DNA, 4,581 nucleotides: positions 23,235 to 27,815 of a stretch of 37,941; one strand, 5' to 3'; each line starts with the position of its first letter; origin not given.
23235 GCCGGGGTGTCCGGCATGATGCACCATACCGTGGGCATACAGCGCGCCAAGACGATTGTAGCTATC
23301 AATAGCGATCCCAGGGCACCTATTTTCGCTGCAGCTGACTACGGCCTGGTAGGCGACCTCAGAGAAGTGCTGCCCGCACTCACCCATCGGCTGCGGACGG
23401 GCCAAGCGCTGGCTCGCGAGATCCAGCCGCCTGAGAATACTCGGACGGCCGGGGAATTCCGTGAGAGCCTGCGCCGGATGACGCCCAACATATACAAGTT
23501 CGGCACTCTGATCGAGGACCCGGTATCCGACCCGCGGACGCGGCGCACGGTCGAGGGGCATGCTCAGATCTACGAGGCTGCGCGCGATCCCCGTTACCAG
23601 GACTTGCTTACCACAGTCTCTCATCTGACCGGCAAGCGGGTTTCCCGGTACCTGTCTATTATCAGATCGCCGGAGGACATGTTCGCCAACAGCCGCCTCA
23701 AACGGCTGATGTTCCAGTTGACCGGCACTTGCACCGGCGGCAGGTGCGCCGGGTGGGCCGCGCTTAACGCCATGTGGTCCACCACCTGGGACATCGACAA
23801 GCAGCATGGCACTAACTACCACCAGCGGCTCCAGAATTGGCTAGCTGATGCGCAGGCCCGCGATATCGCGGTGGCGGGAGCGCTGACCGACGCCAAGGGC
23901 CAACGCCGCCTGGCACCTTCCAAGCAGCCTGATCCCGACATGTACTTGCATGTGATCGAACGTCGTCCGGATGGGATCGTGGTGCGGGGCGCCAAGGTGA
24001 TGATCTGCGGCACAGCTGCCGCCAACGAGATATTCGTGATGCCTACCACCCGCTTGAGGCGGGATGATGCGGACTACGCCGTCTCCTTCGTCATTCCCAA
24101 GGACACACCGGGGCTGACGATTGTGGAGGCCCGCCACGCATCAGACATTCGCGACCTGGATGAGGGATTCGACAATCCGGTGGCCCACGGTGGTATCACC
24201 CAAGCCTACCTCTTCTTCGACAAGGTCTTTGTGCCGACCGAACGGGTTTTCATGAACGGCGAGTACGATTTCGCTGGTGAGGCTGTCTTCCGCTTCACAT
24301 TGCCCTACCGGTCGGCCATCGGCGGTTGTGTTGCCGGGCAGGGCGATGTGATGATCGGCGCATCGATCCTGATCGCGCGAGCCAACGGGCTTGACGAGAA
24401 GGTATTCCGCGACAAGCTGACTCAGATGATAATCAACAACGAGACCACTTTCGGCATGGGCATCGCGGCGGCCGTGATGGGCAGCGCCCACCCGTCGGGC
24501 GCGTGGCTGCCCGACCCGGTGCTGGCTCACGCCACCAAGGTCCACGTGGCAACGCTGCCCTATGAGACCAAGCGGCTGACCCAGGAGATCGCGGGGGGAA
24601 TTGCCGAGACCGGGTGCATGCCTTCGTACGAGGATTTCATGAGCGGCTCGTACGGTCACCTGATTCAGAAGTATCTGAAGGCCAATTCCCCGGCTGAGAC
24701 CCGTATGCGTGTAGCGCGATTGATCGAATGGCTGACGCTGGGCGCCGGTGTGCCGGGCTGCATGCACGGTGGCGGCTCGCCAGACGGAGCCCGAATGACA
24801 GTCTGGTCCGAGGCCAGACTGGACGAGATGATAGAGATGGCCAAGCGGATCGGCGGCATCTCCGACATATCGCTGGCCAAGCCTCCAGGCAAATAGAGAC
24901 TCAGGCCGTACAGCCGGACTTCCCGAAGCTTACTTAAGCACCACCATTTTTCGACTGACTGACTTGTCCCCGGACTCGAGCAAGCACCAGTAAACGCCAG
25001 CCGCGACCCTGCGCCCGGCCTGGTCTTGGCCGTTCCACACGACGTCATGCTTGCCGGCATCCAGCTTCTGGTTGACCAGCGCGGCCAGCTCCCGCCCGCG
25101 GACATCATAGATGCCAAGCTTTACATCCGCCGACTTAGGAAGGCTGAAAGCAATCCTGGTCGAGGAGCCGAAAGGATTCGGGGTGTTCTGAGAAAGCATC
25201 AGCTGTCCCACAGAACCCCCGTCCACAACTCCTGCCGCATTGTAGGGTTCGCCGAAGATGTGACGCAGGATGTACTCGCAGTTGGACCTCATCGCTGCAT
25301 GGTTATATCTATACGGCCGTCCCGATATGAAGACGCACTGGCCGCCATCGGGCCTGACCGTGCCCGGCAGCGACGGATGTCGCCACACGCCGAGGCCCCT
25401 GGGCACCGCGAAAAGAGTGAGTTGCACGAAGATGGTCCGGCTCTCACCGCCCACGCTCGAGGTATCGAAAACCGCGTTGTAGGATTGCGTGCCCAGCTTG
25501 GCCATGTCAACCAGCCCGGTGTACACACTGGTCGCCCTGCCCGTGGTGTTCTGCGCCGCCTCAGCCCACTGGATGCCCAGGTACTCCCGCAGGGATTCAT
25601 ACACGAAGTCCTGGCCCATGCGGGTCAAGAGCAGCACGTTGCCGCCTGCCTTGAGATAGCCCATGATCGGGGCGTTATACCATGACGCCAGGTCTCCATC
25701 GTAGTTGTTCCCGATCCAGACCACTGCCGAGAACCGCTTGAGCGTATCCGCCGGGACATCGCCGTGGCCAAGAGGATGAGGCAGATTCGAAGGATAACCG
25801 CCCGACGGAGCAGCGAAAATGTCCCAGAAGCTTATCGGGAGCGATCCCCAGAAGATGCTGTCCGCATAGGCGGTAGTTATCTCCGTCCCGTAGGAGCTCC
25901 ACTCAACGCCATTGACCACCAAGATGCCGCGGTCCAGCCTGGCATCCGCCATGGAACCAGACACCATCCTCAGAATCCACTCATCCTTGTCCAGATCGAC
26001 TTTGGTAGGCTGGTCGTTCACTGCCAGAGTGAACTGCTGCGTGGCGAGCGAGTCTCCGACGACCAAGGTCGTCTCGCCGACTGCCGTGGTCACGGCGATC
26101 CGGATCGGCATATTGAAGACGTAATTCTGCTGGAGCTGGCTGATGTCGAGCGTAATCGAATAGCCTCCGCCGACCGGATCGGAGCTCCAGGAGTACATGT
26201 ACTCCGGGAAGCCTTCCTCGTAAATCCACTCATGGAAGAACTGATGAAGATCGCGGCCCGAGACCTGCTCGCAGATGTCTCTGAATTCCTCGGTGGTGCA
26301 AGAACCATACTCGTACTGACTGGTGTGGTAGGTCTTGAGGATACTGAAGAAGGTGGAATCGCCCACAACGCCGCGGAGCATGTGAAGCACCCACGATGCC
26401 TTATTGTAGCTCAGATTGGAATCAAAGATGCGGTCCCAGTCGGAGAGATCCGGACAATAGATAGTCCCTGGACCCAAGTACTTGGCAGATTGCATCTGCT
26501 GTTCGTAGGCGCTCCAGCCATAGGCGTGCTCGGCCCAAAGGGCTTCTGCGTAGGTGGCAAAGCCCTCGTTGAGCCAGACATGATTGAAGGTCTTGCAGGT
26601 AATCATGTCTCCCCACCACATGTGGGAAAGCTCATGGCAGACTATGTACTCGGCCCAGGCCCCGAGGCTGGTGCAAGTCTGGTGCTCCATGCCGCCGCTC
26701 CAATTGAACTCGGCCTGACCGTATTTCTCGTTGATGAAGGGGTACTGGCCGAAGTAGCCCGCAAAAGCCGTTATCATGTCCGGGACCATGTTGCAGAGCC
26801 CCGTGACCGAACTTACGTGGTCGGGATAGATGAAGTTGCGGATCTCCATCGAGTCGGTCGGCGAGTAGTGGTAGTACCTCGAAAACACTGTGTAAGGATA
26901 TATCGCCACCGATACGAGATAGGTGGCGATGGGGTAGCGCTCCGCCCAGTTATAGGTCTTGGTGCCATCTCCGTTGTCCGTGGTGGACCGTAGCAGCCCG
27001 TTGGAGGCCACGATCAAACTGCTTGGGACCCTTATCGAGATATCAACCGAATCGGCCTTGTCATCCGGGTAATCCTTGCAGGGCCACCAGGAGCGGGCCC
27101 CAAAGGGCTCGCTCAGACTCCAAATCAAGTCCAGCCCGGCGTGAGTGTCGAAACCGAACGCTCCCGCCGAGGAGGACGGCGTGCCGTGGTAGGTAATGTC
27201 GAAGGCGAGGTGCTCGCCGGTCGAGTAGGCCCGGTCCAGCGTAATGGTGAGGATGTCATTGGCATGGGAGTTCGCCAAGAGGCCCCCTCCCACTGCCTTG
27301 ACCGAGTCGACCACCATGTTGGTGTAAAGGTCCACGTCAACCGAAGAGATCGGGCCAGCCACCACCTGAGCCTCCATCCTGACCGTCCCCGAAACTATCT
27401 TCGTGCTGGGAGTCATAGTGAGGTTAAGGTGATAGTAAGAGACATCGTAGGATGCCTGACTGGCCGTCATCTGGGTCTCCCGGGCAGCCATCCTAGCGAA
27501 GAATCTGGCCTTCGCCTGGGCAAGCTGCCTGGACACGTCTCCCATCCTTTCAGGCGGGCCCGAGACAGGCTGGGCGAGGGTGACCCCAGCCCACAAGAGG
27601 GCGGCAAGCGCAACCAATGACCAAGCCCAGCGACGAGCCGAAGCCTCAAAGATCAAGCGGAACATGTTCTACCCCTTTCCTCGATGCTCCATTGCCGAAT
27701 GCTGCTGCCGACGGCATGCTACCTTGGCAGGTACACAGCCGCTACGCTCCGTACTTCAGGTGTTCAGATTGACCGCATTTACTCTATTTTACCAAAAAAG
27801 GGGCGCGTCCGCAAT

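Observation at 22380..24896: ETF alpha subunit covalently fused to an AbfD-type (4-hydroxybutyryl-CoA dehydratase family) module within an IclR/ACAD/EtfB operon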

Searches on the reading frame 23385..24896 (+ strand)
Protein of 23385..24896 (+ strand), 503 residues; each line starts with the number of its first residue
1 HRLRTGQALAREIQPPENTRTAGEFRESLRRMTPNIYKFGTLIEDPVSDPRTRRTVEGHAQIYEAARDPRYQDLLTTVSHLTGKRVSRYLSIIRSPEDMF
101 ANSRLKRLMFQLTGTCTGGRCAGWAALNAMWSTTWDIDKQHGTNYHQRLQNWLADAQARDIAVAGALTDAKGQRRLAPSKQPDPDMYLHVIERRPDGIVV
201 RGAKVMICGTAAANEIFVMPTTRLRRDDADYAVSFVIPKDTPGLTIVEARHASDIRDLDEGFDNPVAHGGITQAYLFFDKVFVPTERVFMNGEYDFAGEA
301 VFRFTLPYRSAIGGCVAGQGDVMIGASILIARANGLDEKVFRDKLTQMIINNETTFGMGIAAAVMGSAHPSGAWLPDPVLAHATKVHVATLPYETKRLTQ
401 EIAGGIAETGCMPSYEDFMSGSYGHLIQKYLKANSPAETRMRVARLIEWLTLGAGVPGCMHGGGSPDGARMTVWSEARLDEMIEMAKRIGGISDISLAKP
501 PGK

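Call 9: search_solved_structures(query=window:23385-24896:+, show_alignments=2, max_evalue=0.001)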
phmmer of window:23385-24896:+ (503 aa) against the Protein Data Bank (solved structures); distinct sequences matched with E-value up to 0.001: 15.
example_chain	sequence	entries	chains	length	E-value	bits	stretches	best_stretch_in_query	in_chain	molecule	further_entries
1u8v_A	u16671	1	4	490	8e-106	357.8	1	21-492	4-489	Gamma-aminobutyrate metabolism dehydratase/isomerase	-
6vjr_A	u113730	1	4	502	7.5e-100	338.1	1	20-494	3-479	Vinylacetyl-CoA Delta-isomerase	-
2yyg_A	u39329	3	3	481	1.1e-35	126.4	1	19-452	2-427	4-hydroxyphenylacetate-3-hydroxylase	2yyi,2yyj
2yyk_A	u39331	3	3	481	1.1e-34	123.2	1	19-452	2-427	4-hydroxyphenylacetate-3-hydroxylase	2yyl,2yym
9lft_A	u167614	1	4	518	1e-22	83.7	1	19-453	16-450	4-Hydroxyphenylacetate-3-monooxygenase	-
7dbw_C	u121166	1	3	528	3.9e-19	71.9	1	20-443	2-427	4-hydroxyphenylacetate 3-hydroxylase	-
9j9j_A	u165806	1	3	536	4.1e-19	71.8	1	20-443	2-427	4-nitrophenol 4-monooxygenase/4-nitrocatechol 2-monooxygenase, oxygenase component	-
4oo2_A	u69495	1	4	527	6.2e-19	71.2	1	19-455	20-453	Chlorophenol-4-monooxygenase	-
6qyh_A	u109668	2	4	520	1.3e-13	53.6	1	21-457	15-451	4-hydroxyphenylacetate 3-monooxygenase oxygenase component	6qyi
6eb0_A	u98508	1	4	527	1.3e-13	53.6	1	21-457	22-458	4-hydroxyphenylacetate 3-monooxygenase, oxygenase subunit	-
6b1b_A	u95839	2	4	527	2.1e-13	53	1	21-457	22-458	4-hydroxyphenylacetate 3-monooxygenase, oxygenase subunit | 4-hydroxyphenylacetate 3-monooxygenase oxygenase component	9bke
4g5e_A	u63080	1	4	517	8.9e-13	50.9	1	20-379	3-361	2,4,6-Trichlorophenol 4-monooxygenase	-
3hwc_A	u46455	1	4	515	1.3e-11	47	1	36-432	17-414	Chlorophenol-4-monooxygenase component 2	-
7e8q_A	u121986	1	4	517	1.9e-11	46.5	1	20-378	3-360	Chlorophenol monooxygenase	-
6jhm_A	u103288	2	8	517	1.9e-11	46.5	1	20-378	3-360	Chlorophenol monooxygenase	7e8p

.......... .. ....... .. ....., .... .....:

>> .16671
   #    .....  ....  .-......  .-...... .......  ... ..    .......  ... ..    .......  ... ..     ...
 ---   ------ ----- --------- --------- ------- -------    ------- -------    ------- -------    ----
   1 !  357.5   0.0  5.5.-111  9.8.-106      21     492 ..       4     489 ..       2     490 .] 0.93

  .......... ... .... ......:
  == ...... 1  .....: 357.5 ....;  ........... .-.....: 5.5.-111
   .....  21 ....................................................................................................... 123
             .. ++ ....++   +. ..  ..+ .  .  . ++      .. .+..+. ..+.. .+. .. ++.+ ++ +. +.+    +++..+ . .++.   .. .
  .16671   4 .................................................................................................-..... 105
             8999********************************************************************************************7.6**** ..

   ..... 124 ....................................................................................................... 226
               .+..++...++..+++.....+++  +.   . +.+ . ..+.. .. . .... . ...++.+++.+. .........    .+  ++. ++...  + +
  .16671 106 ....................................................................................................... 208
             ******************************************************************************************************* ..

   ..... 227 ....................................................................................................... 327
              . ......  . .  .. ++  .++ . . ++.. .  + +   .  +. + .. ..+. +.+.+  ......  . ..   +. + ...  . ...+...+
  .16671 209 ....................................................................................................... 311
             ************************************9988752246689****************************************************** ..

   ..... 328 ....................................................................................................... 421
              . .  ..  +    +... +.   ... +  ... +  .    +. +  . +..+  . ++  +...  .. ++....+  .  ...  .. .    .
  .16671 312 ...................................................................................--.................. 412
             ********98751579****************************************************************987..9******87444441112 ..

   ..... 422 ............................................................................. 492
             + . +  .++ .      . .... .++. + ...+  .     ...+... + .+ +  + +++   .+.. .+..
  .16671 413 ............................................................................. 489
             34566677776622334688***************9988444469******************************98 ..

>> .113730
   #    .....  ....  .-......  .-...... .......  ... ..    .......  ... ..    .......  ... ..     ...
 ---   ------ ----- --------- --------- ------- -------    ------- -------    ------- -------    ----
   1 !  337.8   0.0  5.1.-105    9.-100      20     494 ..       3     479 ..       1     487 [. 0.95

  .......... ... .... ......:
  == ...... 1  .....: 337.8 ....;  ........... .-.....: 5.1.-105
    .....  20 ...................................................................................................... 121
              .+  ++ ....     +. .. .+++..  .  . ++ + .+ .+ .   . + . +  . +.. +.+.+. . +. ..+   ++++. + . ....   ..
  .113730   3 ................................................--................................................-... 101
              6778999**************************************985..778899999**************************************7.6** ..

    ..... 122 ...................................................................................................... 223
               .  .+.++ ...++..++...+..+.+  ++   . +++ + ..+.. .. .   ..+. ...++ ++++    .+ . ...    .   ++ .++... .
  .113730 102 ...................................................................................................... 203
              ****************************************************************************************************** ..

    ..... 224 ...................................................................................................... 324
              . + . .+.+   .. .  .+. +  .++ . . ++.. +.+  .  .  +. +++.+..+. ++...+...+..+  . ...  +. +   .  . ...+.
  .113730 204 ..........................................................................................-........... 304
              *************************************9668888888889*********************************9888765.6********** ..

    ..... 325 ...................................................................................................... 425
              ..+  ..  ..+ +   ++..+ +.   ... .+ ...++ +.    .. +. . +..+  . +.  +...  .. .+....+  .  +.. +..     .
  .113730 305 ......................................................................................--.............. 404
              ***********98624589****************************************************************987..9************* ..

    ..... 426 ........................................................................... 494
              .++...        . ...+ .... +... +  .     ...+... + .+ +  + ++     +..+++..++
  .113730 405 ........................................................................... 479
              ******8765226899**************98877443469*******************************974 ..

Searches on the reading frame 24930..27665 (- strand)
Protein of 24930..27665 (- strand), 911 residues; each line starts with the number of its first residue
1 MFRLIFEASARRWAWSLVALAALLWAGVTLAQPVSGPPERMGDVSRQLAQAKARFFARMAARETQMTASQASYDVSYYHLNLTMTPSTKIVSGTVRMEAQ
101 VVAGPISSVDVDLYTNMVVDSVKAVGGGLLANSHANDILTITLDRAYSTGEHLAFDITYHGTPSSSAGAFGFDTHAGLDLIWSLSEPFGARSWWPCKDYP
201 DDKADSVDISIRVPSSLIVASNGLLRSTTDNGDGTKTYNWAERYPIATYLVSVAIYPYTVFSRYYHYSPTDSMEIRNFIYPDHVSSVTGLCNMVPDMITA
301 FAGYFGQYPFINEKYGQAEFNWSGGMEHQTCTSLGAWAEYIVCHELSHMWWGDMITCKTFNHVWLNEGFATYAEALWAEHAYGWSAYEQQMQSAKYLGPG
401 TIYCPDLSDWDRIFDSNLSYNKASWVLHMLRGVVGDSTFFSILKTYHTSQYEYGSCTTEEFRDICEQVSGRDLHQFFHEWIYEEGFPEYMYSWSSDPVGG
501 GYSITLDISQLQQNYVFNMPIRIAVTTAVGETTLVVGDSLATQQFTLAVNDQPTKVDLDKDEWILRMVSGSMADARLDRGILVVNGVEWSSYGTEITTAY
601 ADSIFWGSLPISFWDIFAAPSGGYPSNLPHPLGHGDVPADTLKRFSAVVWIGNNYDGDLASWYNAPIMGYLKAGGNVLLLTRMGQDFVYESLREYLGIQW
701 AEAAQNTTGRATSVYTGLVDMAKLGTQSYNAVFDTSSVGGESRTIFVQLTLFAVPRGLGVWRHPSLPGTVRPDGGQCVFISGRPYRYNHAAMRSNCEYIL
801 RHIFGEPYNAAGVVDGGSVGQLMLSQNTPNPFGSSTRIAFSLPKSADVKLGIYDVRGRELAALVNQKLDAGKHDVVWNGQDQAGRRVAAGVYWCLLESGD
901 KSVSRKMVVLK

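Call 4: search_protein_families(library=pfam, proteins=[window:24930-27665:-], max_evalue=0.01)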
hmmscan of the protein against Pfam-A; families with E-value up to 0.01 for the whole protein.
window:24930-27665:- (911 aa): 5 families
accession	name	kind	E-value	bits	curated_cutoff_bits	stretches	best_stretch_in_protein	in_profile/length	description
PF01433.26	Peptidase_M1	-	8.9e-27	94.5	27.7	1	337-480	66-218/218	Peptidase family M1 domain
PF17900.6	Peptidase_M1_N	-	3.6e-17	63.5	25.8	1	76-250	3-186/186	Peptidase M1 N-terminal domain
PF13860.13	FlgD_ig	-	4.9e-09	36.5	27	1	833-892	7-69/79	FlgD Ig-like domain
PF13485.12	Peptidase_MA_2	-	0.00026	21.3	32.4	1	336-447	64-171/201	Peptidase MA superfamily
PF18962.6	Por_Secre_tail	-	0.0027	18.4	27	1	829-909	3-75/75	Secretion system C-terminal sorting domain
